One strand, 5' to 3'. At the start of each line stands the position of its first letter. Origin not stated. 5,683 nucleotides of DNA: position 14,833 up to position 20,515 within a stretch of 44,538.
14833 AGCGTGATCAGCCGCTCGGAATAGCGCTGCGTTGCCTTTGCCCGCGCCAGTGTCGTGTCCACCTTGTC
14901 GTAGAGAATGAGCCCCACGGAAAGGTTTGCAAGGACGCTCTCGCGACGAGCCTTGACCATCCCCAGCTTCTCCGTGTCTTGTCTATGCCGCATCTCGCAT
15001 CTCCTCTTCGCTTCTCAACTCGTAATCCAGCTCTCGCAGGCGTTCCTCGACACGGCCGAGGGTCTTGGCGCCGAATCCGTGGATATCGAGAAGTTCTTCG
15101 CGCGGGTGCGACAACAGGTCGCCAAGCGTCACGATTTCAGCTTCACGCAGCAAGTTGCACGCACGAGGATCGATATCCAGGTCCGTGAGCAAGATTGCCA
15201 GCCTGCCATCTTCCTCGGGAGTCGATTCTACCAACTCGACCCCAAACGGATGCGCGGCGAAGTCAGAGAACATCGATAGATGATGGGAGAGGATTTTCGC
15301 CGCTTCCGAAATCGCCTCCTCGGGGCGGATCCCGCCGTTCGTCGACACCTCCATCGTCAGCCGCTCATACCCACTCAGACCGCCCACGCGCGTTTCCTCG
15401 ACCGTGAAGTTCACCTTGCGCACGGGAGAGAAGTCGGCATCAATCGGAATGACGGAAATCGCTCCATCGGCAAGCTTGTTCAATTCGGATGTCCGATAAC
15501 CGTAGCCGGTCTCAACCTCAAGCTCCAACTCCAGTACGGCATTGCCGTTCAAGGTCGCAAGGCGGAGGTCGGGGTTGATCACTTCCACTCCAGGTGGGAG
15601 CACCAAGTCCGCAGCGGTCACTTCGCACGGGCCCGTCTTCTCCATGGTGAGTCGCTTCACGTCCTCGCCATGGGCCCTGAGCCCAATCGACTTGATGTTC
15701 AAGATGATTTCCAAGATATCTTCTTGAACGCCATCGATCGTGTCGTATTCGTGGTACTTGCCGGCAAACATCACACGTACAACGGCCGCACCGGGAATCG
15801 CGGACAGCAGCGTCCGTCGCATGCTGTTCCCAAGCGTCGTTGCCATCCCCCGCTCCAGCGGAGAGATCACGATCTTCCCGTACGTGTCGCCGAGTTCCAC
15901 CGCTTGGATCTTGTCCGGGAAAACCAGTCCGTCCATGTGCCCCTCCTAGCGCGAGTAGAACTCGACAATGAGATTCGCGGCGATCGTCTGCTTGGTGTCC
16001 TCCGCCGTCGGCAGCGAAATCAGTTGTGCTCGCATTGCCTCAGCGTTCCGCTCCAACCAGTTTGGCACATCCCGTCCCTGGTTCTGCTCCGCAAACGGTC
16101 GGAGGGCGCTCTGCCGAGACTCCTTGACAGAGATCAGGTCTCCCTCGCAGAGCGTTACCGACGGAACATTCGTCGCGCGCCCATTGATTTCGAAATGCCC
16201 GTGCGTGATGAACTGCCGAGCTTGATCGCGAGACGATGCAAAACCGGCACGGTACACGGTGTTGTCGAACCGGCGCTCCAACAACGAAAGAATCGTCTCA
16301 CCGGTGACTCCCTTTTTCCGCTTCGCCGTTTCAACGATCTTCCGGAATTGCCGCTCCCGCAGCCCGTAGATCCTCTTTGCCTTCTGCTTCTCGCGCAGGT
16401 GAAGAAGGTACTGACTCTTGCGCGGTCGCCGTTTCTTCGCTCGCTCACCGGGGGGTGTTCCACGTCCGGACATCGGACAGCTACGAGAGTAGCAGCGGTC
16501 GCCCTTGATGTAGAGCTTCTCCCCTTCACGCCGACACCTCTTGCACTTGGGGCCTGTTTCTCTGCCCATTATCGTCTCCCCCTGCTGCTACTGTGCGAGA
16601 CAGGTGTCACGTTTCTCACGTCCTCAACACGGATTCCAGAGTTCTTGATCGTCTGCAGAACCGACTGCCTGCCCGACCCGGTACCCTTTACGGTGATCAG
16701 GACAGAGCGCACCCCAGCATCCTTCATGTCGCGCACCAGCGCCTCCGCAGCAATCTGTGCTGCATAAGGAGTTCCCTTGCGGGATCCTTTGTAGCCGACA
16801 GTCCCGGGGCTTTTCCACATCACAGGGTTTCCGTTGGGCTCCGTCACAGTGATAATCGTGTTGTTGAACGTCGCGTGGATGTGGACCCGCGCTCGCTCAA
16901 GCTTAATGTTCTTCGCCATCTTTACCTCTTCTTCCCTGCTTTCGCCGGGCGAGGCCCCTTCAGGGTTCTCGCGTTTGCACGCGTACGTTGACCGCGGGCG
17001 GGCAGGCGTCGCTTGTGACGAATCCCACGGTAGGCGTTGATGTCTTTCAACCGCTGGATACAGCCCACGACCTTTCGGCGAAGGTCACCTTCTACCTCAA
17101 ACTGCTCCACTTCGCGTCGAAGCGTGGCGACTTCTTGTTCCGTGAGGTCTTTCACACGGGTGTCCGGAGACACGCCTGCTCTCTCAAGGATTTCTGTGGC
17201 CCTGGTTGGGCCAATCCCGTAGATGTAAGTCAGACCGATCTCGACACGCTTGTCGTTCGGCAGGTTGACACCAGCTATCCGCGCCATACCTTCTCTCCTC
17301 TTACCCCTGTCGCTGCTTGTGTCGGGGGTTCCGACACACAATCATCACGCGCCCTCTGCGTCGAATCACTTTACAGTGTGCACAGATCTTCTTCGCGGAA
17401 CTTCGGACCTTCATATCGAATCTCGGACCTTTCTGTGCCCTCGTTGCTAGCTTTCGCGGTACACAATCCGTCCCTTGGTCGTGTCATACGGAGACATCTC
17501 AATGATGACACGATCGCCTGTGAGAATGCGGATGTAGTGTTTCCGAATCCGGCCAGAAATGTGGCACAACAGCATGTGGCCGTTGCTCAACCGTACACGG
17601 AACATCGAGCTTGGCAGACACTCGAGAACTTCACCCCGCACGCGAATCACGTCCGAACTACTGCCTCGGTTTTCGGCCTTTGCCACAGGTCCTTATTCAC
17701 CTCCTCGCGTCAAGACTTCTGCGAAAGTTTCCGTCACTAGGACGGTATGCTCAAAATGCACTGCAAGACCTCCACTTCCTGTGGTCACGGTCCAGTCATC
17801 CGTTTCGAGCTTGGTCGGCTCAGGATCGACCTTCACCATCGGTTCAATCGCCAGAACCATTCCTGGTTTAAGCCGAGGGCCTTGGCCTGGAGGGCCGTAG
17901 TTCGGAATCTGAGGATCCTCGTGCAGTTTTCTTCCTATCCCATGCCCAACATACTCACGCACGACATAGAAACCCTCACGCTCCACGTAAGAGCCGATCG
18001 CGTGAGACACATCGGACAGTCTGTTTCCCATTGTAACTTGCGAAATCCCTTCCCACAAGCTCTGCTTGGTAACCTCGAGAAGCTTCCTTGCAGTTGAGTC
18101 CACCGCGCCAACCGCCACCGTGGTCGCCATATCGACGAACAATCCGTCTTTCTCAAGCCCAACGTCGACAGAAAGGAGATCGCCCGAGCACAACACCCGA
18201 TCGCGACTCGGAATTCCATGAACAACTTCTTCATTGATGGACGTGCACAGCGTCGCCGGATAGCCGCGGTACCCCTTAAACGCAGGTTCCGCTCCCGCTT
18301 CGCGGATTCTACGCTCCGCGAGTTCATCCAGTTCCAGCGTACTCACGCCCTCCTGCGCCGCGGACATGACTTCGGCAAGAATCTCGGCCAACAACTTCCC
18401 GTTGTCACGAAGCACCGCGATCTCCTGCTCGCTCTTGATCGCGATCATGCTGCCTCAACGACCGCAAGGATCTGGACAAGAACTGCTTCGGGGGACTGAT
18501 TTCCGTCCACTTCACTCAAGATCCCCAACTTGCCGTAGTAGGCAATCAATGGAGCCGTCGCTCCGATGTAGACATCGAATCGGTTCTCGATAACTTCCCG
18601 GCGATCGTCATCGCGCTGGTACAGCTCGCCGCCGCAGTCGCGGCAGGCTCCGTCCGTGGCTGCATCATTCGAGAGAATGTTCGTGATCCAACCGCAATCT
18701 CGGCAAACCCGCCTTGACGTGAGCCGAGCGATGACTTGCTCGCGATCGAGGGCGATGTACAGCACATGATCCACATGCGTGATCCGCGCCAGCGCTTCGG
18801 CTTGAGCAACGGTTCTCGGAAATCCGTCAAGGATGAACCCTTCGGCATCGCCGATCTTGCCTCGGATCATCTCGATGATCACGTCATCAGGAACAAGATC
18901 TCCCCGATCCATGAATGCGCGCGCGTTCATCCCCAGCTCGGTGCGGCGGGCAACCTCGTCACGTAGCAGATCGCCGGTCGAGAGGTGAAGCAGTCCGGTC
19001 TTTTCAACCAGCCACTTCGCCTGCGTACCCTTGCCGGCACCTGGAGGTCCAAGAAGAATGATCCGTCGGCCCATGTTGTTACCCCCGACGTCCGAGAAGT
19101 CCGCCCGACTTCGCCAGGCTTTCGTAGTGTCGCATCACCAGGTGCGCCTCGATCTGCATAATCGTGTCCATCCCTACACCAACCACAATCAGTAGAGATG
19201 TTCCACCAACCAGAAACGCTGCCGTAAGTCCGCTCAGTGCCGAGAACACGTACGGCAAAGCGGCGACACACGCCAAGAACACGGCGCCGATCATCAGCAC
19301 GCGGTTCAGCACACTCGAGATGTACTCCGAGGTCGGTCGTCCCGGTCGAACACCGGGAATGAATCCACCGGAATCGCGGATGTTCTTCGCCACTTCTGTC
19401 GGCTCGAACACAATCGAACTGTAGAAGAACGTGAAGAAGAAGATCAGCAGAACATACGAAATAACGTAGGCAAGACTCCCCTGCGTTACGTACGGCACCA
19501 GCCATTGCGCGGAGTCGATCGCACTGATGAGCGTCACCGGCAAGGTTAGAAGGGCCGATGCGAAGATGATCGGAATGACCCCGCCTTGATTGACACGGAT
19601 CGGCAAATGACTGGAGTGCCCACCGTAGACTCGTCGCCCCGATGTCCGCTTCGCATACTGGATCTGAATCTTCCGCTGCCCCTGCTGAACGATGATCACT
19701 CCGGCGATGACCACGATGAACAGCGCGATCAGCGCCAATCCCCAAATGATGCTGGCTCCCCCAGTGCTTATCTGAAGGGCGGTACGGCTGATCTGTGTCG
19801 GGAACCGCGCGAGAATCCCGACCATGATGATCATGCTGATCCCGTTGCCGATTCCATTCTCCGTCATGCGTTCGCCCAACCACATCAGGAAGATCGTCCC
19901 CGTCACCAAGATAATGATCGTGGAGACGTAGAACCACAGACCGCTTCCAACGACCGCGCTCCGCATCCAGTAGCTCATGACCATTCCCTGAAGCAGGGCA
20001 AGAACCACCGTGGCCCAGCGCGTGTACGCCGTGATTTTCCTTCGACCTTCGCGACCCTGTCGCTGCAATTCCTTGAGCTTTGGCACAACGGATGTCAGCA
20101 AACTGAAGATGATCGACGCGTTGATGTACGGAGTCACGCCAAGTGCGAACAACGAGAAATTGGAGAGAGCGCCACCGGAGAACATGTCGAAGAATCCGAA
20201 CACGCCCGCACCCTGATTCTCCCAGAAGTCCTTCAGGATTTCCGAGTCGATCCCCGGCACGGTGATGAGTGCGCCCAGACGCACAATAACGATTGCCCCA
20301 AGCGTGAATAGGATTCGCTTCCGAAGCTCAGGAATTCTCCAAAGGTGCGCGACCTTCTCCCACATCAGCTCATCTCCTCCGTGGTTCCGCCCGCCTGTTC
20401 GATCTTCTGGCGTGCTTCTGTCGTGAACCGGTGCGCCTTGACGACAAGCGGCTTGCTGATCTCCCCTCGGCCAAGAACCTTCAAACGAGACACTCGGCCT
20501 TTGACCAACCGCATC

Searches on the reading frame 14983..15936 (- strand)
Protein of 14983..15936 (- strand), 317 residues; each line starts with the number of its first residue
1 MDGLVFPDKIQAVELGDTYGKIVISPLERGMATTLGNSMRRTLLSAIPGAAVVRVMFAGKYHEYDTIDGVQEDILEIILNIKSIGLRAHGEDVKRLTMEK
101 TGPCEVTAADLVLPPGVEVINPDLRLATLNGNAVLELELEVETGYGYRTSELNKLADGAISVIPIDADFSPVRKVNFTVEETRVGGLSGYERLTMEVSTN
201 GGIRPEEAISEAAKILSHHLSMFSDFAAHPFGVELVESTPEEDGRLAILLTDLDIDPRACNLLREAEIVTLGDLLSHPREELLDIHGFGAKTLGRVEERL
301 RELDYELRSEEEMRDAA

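Call 9: search_protein_families(library=pfam, proteins=[window:14983-15936:-], max_evalue=0.001)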
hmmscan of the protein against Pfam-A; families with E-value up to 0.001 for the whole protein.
window:14983-15936:- (317 aa): 3 families
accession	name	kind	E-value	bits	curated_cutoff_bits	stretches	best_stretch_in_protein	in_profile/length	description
PF01000.31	RNA_pol_A_bac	-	3e-29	102.1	33.9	1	57-170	3-119/119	RNA polymerase Rpb3/RpoA insert domain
PF01193.29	RNA_pol_L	-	4e-21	75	24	1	26-220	2-74/74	RNA polymerase Rpb3/Rpb11 dimerisation domain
PF03118.21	RNA_pol_A_CTD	-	8.2e-10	38.7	23.8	1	240-302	5-67/67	Bacterial RNA polymerase, alpha chain C terminal domain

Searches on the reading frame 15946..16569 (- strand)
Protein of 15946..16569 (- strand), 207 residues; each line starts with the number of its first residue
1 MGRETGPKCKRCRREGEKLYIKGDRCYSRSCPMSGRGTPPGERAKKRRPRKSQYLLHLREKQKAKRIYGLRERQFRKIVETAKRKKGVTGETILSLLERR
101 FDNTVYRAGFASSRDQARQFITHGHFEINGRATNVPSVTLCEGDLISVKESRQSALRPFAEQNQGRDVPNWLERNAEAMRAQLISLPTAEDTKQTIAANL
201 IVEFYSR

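Call 10: search_protein_families(library=pfam, proteins=[window:15946-16569:-], max_evalue=0.001)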
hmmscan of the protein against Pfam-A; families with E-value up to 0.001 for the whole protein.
window:15946-16569:- (207 aa): 2 families
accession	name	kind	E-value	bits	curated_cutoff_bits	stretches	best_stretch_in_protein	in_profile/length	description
PF00163.24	Ribosomal_S4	-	1.5e-25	90.2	23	1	3-98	1-95/95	Ribosomal protein S4/S9 N-terminal domain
PF01479.30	S4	-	1.1e-13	51.1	22.8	1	99-146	1-48/48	S4 domain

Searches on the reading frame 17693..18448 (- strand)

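Call 10: search_protein_families(library=pfam, proteins=[window:17693-18448:-], max_evalue=0.001)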
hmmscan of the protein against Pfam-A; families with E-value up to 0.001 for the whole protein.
window:17693-18448:- (251 aa): 1 family
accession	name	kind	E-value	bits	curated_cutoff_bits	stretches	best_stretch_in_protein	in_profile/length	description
PF00557.29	Peptidase_M24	-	2.9e-48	164.9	23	1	13-240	3-208/208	Metallopeptidase family M24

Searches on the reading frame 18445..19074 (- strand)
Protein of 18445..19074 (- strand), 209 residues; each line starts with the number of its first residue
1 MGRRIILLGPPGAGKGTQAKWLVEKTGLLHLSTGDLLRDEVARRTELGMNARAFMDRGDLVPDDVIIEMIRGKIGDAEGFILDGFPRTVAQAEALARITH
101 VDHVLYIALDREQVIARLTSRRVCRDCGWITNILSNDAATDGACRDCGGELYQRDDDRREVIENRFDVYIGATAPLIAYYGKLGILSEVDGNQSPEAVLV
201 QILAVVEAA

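Call 10: search_protein_families(library=pfam, proteins=[window:18445-19074:-], max_evalue=0.001)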
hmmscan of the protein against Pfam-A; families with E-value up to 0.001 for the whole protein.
window:18445-19074:- (209 aa): 5 families
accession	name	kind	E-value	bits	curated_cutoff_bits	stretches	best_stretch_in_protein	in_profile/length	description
PF00406.28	ADK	-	1.5e-45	155.4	26.8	1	7-183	1-149/151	Adenylate kinase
PF13207.12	AAA_17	-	1.3e-26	93.9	27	1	8-122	1-123/136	AAA domain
PF05191.20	ADK_lid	-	3.5e-09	36.8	26.6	1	121-156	1-36/36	Adenylate kinase, active site lid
PF13671.12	AAA_33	-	2.5e-05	25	27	1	5-122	2-119/143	AAA domain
PF13238.12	AAA_18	-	5.8e-05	24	29.4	1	5-122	1-112/128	AAA domain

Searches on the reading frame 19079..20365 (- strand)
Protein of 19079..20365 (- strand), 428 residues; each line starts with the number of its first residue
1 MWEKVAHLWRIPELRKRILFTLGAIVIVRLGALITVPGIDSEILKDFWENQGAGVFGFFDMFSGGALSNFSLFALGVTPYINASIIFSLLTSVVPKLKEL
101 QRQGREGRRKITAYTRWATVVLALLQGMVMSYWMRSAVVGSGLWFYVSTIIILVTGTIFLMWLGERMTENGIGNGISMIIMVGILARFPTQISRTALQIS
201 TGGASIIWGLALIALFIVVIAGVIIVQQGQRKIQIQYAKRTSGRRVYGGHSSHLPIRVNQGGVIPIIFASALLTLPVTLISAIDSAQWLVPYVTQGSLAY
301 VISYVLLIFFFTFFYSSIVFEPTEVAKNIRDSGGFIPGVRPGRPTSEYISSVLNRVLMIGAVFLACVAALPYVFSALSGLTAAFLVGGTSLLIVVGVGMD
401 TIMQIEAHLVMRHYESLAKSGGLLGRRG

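Call 10: search_protein_families(library=pfam, proteins=[window:19079-20365:-], max_evalue=0.001)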
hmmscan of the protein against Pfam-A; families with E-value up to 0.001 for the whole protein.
window:19079-20365:- (428 aa): 1 family
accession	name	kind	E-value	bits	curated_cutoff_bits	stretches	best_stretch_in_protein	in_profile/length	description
PF00344.25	SecY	-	3.8e-108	361.9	32.2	1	71-402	1-306/306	SecY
